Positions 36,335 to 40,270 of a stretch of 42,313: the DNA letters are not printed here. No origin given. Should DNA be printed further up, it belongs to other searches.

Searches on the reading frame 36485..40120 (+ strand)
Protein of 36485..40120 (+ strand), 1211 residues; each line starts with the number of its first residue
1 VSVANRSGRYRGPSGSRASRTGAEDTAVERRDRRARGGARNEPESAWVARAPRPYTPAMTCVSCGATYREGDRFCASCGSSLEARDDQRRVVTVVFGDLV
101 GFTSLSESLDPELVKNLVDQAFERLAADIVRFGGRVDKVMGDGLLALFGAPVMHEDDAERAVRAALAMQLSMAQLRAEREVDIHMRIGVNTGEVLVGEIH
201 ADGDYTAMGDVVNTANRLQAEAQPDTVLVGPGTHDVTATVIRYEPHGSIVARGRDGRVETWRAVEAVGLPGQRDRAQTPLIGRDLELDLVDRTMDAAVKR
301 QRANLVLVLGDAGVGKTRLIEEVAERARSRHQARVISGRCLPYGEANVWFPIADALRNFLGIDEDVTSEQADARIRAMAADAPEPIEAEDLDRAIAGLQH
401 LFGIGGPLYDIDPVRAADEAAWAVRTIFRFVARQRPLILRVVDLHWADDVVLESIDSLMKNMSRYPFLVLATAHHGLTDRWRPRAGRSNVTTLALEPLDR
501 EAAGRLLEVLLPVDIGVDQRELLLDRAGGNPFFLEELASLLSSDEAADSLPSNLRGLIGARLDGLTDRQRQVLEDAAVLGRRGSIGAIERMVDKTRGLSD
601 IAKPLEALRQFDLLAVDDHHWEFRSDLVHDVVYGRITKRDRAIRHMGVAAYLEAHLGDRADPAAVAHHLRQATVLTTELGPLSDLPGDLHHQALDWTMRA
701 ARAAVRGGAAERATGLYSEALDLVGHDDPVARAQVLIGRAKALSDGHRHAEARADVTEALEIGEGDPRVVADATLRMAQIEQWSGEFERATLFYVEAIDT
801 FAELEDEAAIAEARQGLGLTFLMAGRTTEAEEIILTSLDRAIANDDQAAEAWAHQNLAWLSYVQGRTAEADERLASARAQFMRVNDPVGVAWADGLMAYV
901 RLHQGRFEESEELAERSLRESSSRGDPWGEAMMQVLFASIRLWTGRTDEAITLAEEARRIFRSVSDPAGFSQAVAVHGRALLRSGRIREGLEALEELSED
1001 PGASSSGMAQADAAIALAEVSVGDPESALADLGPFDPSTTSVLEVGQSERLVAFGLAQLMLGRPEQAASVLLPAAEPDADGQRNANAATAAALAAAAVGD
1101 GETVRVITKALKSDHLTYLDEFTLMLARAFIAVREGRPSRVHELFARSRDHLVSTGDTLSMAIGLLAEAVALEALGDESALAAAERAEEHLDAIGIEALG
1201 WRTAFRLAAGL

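Call 55: search_protein_families(library=ncbifam, proteins=[window:36485-40120:+], max_evalue=0.00001)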
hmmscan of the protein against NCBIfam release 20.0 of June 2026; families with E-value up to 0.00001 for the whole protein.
window:36485-40120:+ (1211 aa): 4 families
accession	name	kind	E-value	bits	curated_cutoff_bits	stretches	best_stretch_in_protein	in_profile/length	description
TIGR03903.1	TOMM_kin_cyc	equivalog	3e-55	187.7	705.75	1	79-948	275-1157/1267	TOMM system kinase/cyclase fusion protein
NF053617.1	SARPRegAfsRStmc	equivalog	1.1e-14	53.4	1430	1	838-1028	723-913/986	SARP-family global regulator AfsR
NF058673.1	LipAdnlyCyLipJMY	equivalog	1.4e-11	43.8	800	1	85-257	289-443/449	bifunctional lipase/adenylate cyclase LipJ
NF053720.1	NsdA_fam_reg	subfamily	6.2e-10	39.2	75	1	785-963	215-400/432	NsdA family TPR-like regulatory protein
